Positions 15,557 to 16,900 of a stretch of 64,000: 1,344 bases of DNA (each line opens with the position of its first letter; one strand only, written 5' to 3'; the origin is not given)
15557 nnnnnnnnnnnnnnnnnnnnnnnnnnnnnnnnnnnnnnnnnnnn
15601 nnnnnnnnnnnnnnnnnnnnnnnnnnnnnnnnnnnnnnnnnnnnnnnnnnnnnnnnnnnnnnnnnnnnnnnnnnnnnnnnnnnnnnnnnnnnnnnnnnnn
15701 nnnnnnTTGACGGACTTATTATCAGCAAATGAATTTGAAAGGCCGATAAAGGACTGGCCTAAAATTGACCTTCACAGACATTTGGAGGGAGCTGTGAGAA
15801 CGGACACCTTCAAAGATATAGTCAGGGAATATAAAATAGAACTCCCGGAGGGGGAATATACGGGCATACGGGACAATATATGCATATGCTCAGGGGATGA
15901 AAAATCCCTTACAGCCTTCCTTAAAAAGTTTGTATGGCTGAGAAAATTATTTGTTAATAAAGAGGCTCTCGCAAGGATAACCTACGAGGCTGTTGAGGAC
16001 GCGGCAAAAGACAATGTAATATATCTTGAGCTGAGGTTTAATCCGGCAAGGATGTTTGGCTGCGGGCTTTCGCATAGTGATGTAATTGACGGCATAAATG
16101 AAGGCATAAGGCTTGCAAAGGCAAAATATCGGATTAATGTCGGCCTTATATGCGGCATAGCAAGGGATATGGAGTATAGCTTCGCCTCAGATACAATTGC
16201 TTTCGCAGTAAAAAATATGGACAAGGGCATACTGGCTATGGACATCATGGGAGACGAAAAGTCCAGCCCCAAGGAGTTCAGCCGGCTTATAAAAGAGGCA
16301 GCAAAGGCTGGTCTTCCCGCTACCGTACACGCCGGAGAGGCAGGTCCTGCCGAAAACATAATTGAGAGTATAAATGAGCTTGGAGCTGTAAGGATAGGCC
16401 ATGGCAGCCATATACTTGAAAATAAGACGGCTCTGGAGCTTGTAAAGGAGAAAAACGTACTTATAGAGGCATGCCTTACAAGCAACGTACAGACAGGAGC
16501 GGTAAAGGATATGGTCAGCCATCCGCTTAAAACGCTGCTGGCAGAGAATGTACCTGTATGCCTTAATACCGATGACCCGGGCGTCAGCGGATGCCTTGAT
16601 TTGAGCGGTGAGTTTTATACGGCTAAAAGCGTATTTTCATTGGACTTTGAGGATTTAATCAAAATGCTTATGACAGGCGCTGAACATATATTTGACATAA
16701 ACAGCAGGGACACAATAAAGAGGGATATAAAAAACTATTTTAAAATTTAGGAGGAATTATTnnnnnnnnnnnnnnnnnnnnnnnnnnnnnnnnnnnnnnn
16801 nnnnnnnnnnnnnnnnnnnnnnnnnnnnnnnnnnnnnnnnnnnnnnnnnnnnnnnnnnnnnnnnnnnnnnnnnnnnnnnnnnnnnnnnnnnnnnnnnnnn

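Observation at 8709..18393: Nucleoside importer operon that runs straight into CoA-dependent enzymes: candidate uncharacterised CoA-linked nucleobase catabolic route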

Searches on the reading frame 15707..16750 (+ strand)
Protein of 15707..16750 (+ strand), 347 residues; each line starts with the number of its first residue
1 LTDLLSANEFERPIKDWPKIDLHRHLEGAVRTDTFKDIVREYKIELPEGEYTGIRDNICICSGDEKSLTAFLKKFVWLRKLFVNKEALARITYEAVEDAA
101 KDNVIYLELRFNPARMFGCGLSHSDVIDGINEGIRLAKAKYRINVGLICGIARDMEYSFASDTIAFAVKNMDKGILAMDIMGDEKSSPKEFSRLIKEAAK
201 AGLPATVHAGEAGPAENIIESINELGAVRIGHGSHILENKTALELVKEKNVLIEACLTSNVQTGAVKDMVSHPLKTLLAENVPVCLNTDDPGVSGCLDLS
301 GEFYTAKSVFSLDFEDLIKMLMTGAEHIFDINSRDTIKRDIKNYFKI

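Call 3: search_protein_families(library=pfam, proteins=[window:15707-16750:+])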
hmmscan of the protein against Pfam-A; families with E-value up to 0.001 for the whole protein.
window:15707-16750:+ (347 aa): 2 families
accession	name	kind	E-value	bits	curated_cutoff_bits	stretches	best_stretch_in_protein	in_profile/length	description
PF00962.28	A_deaminase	-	5.7e-73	246.3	27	1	18-327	1-312/330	Adenosine deaminase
PF07969.17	Amidohydro_3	-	8e-05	22.7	29.7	1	187-292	260-376/472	Amidohydrolase family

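Call 4: search_protein_families(library=ncbifam, proteins=[window:15707-16750:+])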
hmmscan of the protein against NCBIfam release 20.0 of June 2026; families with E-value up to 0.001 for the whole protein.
window:15707-16750:+ (347 aa): 11 families
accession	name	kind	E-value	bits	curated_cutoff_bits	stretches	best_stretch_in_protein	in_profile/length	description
TIGR01430.1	aden_deam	equivalog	1.5e-75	254.3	216.55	1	18-326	2-307/323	adenosine deaminase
NF006846.0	PRK09358.1-1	equivalog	2.3e-69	234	459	1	17-329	6-317/333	adenosine deaminase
NF006847.0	PRK09358.1-2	equivalog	6.5e-54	183.1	412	1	12-340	8-351/364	adenosine deaminase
NF006848.0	PRK09358.1-3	equivalog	6.5e-47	160.4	426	1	16-340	3-322/325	adenosine deaminase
NF006850.0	PRK09358.1-6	equivalog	3.8e-41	141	419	1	13-343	4-329/334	adenosine deaminase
NF006854.0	PRK09358.3-1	equivalog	9.2e-37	126.9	530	1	17-344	14-337/344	adenosine deaminase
NF006849.0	PRK09358.1-5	equivalog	1.4e-36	126.3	494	1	9-320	4-315/350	adenosine deaminase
TIGR01431.1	adm_rel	subfamily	5.9e-21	74.8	315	1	69-306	176-428/479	adenosine deaminase-related growth factor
NF006856.0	PRK09358.3-3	equivalog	1.2e-20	73.9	510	1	14-291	17-278/316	adenosine deaminase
NF006859.0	PRK09358.3-6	equivalog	1.7e-15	57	549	1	95-291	74-267/299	adenosine deaminase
NF041744.1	RdrB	equivalog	0.00081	18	800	0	243-274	736-767/850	antiviral RADAR system adenosine deaminase RdrB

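Call 22: search_solved_structures(query=window:15707-16750:+, show_alignments=2)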
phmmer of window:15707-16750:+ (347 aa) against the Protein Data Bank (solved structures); distinct sequences matched with E-value up to 0.001: 38.
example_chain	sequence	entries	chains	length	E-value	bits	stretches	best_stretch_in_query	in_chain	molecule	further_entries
6n9m_A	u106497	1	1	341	6.9e-51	176.8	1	18-333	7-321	Adenosine deaminase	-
6n91_A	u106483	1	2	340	4.8e-50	174.1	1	17-330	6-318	Adenosine deaminase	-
6ii7_A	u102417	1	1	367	1.4e-36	129.8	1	14-324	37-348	Adenosine deaminase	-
9vlv_A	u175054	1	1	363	4.5e-36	128.1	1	13-316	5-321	Adenosine deaminase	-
3ewd_A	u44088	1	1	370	6.4e-34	121.1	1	11-339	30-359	Adenosine deaminase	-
1ndv_A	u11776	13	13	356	8e-34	120.7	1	12-303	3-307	Adenosine deaminase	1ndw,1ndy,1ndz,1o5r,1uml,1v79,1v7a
3ewc_A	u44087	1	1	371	8.9e-34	120.6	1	11-339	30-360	Adenosine deaminase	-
1w1i_E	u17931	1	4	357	1.2e-33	120.2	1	12-306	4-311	ADENOSINE DEAMINASE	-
2bgn_E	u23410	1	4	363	1.3e-33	120.1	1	12-306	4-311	ADENOSINE DEAMINASE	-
1krm_A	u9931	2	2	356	1.3e-33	120.1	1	12-306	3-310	adenosine deaminase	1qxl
2pgf_A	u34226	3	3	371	1.4e-33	119.9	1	11-339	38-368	adenosine deaminase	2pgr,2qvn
2ada_A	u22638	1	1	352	1.4e-32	116.6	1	13-307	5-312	ADENOSINE DEAMINASE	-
3km8_A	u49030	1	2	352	2e-32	116.2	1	13-307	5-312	Adenosine deaminase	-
1a4l_A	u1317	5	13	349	2.3e-32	115.9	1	15-308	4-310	ADENOSINE DEAMINASE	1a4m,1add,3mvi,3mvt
1fkw_A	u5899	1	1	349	8.3e-32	114.1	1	15-308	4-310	ADENOSINE DEAMINASE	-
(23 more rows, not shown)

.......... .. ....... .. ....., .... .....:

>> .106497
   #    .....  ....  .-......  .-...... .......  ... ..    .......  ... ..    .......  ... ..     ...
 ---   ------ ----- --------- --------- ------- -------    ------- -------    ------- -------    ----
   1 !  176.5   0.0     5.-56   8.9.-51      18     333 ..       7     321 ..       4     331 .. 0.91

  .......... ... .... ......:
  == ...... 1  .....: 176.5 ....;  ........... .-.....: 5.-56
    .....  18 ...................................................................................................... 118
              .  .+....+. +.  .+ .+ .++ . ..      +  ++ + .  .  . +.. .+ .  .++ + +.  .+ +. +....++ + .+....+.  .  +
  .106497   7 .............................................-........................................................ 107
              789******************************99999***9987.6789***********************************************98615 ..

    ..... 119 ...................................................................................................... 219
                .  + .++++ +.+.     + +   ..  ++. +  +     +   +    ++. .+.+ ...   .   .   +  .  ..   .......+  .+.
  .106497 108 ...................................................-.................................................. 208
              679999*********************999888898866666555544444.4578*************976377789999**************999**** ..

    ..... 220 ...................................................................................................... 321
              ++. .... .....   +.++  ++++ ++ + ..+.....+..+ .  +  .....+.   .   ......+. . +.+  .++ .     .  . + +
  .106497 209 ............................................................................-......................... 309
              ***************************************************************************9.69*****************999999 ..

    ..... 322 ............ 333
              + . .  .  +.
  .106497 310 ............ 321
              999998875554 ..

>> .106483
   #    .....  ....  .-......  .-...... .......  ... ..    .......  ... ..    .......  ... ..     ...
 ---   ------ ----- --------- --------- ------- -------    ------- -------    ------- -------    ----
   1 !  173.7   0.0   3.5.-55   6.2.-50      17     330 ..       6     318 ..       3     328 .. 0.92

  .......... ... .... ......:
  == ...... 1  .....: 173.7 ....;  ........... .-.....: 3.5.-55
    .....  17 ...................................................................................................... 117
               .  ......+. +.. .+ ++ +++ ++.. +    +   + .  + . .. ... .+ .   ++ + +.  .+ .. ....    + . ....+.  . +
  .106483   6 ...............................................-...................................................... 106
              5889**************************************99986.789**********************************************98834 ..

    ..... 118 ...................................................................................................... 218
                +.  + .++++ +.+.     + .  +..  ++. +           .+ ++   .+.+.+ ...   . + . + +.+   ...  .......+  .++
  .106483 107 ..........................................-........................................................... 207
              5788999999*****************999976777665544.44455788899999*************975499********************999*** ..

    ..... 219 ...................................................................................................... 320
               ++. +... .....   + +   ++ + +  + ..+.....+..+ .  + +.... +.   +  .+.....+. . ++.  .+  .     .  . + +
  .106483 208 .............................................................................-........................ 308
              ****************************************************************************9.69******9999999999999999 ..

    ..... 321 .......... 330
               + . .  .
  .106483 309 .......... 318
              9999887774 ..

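Call 35: find_homologous_proteins(query=window:15707-16750:+)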
Query window:15707-16750:+ (347 aa): 5866 proteins with E <= 0.001 among 8000 candidates; the best 120 are listed.
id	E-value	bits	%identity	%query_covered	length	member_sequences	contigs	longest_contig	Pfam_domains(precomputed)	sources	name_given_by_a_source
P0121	1.5e-223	759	98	100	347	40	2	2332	PF00962.29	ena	-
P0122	3.2e-96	341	47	98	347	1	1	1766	PF00962.29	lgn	-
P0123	7.2e-96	340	49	95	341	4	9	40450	PF00962.29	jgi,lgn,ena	jgi:adenosine deaminase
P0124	7.7e-96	339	49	95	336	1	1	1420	PF00962.29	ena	-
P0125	1.3e-94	335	49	96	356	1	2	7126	PF00962.29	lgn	-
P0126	1.4e-94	335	49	96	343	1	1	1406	PF00962.29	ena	-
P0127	1.1e-93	332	48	96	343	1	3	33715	PF00962.29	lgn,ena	-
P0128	2.0e-93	332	47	95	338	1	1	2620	PF00962.29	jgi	jgi:adenosine deaminase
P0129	4.7e-92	327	46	97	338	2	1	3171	PF00962.29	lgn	-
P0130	1.3e-91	326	46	95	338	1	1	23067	PF00962.29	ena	-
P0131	2.3e-91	325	46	95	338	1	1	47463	PF00962.29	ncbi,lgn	-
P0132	6.6e-91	323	47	95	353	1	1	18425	PF00962.29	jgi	jgi:adenosine deaminase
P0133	2.5e-90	321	44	95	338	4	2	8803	PF00962.29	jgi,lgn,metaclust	metaclust:\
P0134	4.2e-90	321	46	96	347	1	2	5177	PF00962.29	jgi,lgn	jgi:adenosine deaminase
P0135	1.2e-88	316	49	93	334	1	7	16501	PF00962.29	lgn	-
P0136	5.0e-87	311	46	94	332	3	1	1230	PF00962.29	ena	-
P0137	5.9e-87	310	47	96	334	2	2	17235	PF00962.29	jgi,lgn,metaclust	jgi:adenosine deaminase|metaclust:\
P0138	2.1e-86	308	47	95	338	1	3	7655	PF00962.29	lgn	-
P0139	9.2e-86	306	46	96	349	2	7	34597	PF00962.29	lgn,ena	-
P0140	9.7e-86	306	47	93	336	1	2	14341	PF00962.29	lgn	-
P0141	1.7e-78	282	43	95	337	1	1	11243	PF00962.29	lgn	-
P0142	6.3e-78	281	41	94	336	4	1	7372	PF00962.29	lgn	-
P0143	1.0e-77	280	44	96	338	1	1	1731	PF00962.29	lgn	-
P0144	1.4e-76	276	44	95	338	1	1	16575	PF00962.29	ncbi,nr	ncbi:adenosine deaminase [Ruminococcaceae bacterium OttesenSCG-928-D13]|nr:adenosine deaminase [Rumi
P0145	4.6e-70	255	41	94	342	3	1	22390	PF00962.29,PF01979.27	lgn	-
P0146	3.9e-68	248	44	90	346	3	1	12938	PF00962.29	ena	-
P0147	1.1e-67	247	41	95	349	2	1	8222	PF00962.29,PF19326.6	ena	-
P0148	1.7e-67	246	42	90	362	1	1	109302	PF00962.29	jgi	jgi:adenosine deaminase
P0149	4.3e-67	245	42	93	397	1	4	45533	PF00962.29,PF19326.6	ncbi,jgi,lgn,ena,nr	ncbi:MAG: adenosine deaminase [Armatimonadetes bacterium]|nr:adenosine deaminase [Armatimonadota bac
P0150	4.4e-67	245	40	95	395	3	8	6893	PF00962.29,PF19326.6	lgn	-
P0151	6.2e-67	244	40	94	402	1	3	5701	PF00962.29,PF19326.6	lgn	-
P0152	1.1e-66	244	42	89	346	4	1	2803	PF00962.29,PF19326.6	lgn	-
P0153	1.7e-66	243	42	91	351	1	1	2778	PF00962.29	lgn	-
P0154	1.7e-66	243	41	95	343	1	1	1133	PF00962.29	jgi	jgi:adenosine deaminase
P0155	3.0e-66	242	39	97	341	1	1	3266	PF00962.29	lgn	-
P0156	3.6e-66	242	40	94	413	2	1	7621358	PF00962.29,PF19326.6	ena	-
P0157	4.2e-66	242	41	89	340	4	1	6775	PF00962.29,PF19326.6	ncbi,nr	ncbi:MAG: adenosine deaminase [Chloroflexota bacterium]|nr:adenosine deaminase [Chloroflexota bacter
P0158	9.0e-66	241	42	91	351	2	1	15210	PF00962.29,PF01979.27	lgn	-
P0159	1.1e-65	240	41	91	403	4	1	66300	PF00962.29,PF19326.6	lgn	-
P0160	1.1e-65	240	38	95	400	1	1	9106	PF00962.29,PF19326.6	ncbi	-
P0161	1.5e-65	240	41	96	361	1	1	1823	PF00962.29,PF19326.6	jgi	jgi:adenosine deaminase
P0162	1.8e-65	240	37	95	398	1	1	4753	PF00962.29,PF19326.6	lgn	-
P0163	1.9e-65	240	41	90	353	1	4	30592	PF00962.29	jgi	jgi:adenosine deaminase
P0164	2.0e-65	239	41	93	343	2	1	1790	PF00962.29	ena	-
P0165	2.4e-65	239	42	89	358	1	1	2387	PF00962.29,PF01979.27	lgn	-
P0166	4.3e-65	238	38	93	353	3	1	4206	PF00962.29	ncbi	ncbi:MAG: adenosine deaminase [Anaerolineales bacterium]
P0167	4.9e-65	238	42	90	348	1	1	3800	PF00962.29,PF19326.6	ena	-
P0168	7.1e-65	238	42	84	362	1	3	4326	PF00962.29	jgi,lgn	jgi:adenosine deaminase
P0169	8.5e-65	237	41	91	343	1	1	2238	PF00962.29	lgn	-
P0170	8.6e-65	237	42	90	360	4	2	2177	PF00962.29,PF19326.6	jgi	jgi:adenosine deaminase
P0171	9.1e-65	237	39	94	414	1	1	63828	PF00962.29,PF19326.6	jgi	-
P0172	1.1e-64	237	40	91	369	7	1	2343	PF00962.29,PF07969.18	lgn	-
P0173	1.3e-64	237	39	98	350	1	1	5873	PF00962.29,PF19326.6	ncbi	-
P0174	1.3e-64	237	42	90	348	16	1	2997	PF00962.29,PF19326.6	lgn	-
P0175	1.9e-64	236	41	93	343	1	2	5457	PF00962.29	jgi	jgi:adenosine deaminase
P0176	2.0e-64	236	41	90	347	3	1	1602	PF00962.29,PF19326.6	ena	-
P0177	2.4e-64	236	40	93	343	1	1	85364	PF00962.29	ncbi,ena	-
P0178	2.6e-64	236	41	90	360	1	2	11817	PF00962.29,PF19326.6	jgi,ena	-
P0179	3.0e-64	236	41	93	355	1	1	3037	PF00962.29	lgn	-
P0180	3.2e-64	236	40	92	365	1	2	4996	PF00962.29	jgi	jgi:adenosine deaminase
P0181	3.2e-64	236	40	90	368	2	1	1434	PF00962.29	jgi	jgi:adenosine deaminase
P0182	3.3e-64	236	40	91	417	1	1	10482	PF00962.29,PF19326.6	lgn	-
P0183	3.9e-64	235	38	95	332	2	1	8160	PF00962.29,PF19326.6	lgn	-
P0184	3.9e-64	235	40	91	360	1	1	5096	PF00962.29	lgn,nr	nr:adenosine deaminase [Anaerolineae bacterium]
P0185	4.0e-64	235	39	96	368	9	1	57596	PF00962.29,PF19326.6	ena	-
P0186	4.5e-64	235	41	90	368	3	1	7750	PF00962.29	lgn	-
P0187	4.6e-64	235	41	91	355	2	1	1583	PF00962.29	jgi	jgi:adenosine deaminase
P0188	5.1e-64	235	39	95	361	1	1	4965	PF00962.29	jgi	jgi:adenosine deaminase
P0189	5.7e-64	235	41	91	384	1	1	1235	PF00962.29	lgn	-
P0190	7.2e-64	234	40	95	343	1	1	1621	PF00962.29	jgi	jgi:adenosine deaminase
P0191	7.8e-64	234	41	91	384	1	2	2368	PF00962.29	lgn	-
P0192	8.2e-64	234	39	93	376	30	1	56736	PF00962.29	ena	-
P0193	1.0e-63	234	42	87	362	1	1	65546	PF00962.29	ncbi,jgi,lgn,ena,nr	ncbi:MAG TPA: adenosine deaminase [Anaerolineae bacterium]|nr:adenosine deaminase [Anaerolineae bact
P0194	1.2e-63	234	40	96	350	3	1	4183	PF00962.29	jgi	jgi:adenosine deaminase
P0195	1.3e-63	233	41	90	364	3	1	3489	PF00962.29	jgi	jgi:adenosine deaminase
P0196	1.4e-63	233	38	98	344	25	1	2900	PF00962.29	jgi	-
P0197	1.4e-63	233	40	96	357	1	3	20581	PF00962.29,PF19326.6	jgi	-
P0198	1.4e-63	233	40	95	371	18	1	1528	PF00962.29,PF19326.6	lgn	-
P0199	1.6e-63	233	41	90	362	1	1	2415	PF00962.29,PF19326.6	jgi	jgi:adenosine deaminase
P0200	2.0e-63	233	38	99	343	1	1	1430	PF00962.29,PF19326.6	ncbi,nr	ncbi:MAG: adenosine deaminase [Desulfobacterota bacterium]|nr:adenosine deaminase [Thermodesulfobact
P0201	2.1e-63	233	40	96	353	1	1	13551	PF00962.29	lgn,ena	-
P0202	2.2e-63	233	40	90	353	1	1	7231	PF00962.29,PF19326.6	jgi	jgi:adenosine deaminase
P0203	2.4e-63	233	40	94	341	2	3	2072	PF00962.29,PF19326.6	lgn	-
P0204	2.5e-63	233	41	91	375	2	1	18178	PF00962.29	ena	-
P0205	3.0e-63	232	40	90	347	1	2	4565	PF00962.29,PF19326.6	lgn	-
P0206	3.1e-63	232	41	92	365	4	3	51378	PF00962.29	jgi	jgi:adenosine deaminase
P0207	3.2e-63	232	41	94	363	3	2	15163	PF00962.29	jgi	jgi:adenosine deaminase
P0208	3.5e-63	232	39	91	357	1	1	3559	PF00962.29,PF19326.6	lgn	-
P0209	3.6e-63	232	40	91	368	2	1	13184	PF00962.29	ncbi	-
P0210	3.8e-63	232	41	91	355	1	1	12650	PF00962.29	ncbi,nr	ncbi:MAG: adenosine deaminase [Chloroflexi bacterium]|nr:adenosine deaminase [Chloroflexota bacteriu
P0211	4.6e-63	232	39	91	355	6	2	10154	PF00962.29,PF07969.18,PF01979.27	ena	-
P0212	4.8e-63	232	40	91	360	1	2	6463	PF00962.29,PF19326.6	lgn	-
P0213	4.9e-63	232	41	89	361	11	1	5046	PF00962.29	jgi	jgi:adenosine deaminase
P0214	5.3e-63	232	40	90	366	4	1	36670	PF00962.29,PF19326.6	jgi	jgi:adenosine deaminase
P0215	5.6e-63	231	41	93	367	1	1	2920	PF00962.29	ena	-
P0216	6.0e-63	231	40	96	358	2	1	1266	PF00962.29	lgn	-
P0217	6.4e-63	231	40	91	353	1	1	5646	PF00962.29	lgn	-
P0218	6.8e-63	231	39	91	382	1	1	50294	PF00962.29,PF07969.18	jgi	jgi:adenosine deaminase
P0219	8.7e-63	231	41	91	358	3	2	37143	PF00962.29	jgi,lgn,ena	-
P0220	9.7e-63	231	41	91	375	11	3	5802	PF00962.29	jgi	jgi:adenosine deaminase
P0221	1.0e-62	231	42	88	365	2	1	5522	PF00962.29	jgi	jgi:adenosine deaminase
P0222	1.1e-62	230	39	91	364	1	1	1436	PF00962.29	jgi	jgi:adenosine deaminase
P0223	1.2e-62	230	40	95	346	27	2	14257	PF00962.29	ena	-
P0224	1.3e-62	230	39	90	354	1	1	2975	PF00962.29,PF01979.27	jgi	jgi:adenosine deaminase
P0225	1.6e-62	230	40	90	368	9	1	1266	PF00962.29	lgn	-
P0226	1.8e-62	230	42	91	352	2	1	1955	PF00962.29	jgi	jgi:adenosine deaminase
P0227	1.8e-62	230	39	91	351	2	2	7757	PF00962.29,PF01979.27,PF19326.6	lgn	-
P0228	1.8e-62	230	40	90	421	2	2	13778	PF00962.29,PF19326.6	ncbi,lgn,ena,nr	ncbi:MAG: adenosine deaminase [Candidatus Eremiobacteraeota bacterium]|nr:adenosine deaminase [Candi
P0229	1.9e-62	230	41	91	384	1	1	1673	PF00962.29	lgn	-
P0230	2.1e-62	230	38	96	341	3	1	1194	PF00962.29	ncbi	-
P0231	2.1e-62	230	39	98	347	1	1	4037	PF00962.29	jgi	jgi:adenosine deaminase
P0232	2.2e-62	229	41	91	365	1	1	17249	PF00962.29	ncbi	ncbi:MAG TPA: adenosine deaminase [Anaerolineae bacterium]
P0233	2.3e-62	229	39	92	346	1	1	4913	PF00962.29,PF19326.6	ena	-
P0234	2.3e-62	229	40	90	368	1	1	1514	PF00962.29,PF07969.18,PF19326.6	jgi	jgi:adenosine deaminase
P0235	2.4e-62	229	39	90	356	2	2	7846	PF00962.29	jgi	jgi:adenosine deaminase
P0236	2.6e-62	229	37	98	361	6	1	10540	PF00962.29,PF19326.6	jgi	jgi:adenosine deaminase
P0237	2.8e-62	229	39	91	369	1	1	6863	PF00962.29,PF19326.6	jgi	-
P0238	2.9e-62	229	39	97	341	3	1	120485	PF00962.29,PF19326.6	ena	-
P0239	2.9e-62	229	38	91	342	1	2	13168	PF00962.29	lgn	-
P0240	3.0e-62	229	39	93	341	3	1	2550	PF00962.29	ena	-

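Call 66: find_encoding_contigs(protein=P0123, flank=10000, max_places=2)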
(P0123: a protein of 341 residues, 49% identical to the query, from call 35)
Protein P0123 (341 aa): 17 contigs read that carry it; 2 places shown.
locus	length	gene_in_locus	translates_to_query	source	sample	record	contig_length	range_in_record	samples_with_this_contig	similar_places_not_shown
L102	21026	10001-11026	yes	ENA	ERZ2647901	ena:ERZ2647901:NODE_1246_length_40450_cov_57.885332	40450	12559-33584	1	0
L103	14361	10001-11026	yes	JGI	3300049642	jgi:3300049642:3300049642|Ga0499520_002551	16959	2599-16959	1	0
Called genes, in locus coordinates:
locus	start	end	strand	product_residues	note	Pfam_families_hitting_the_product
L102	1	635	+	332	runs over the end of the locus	PF01012:ETF, PF00766:ETF_alpha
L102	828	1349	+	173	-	PF00881:Nitroreductase, PF14512:TM1586_NiRdase (faint), PF00881:Nitroreductase (weak)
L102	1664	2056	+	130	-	PF03061:4HBT (faint), PF22636:FlK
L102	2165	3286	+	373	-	PF02608:Bmp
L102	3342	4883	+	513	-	PF00005:ABC_tran, PF13304:AAA_21 (faint), PF13401:AAA_22 (weak), PF00005:ABC_tran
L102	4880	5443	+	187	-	PF02653:BPD_transp_2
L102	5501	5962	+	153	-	PF02653:BPD_transp_2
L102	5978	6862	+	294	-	PF02653:BPD_transp_2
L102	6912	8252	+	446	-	PF02629:CoA_binding (weak), PF13380:CoA_binding_2, PF13607:Succ_CoA_lig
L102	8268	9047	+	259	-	PF13549:ATP-grasp_5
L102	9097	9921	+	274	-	PF00378:ECH_1, PF16113:ECH_2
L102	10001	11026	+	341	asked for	PF00962:A_deaminase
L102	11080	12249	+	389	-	PF02746:MR_MLE_N, PF13378:MR_MLE_C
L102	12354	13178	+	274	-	PF00378:ECH_1, PF16113:ECH_2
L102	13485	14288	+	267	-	PF00378:ECH_1, PF16113:ECH_2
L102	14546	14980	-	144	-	PF22381:Staph_reg_Sar_Rot, PF01047:MarR, PF12802:MarR_2, PF13412:HTH_24 (faint)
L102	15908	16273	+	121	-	PF03965:Penicillinase_R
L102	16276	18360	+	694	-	PF05569:Peptidase_M56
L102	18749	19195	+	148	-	PF00383:dCMP_cyt_deam_1, PF08211:dCMP_cyt_deam_2, PF26947:CDL (weak)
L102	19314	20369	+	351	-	PF02608:Bmp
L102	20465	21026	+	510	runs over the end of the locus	PF00005:ABC_tran, PF13175:AAA_15 (faint), PF13304:AAA_21 (faint), PF00005:ABC_tran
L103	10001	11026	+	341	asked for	PF00962:A_deaminase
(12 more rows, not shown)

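Call 67: find_encoding_contigs(protein=P0144, flank=10000, max_places=1)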
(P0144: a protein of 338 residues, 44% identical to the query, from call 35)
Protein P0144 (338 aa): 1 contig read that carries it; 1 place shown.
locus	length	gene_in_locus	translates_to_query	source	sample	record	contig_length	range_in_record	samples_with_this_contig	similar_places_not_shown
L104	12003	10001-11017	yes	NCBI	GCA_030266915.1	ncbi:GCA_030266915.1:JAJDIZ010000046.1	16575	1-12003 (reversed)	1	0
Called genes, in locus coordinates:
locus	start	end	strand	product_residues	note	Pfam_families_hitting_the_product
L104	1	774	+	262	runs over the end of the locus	PF01012:ETF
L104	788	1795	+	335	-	PF01012:ETF, PF00766:ETF_alpha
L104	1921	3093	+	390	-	PF02608:Bmp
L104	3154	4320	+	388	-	PF02608:Bmp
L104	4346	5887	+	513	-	PF00005:ABC_tran, PF13304:AAA_21 (faint), PF00005:ABC_tran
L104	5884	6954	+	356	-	PF02653:BPD_transp_2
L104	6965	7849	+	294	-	PF02653:BPD_transp_2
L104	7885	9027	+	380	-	PF02629:CoA_binding (weak), PF13380:CoA_binding_2, PF13607:Succ_CoA_lig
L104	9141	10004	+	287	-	PF13549:ATP-grasp_5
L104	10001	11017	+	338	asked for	PF00962:A_deaminase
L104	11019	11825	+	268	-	PF00378:ECH_1, PF16113:ECH_2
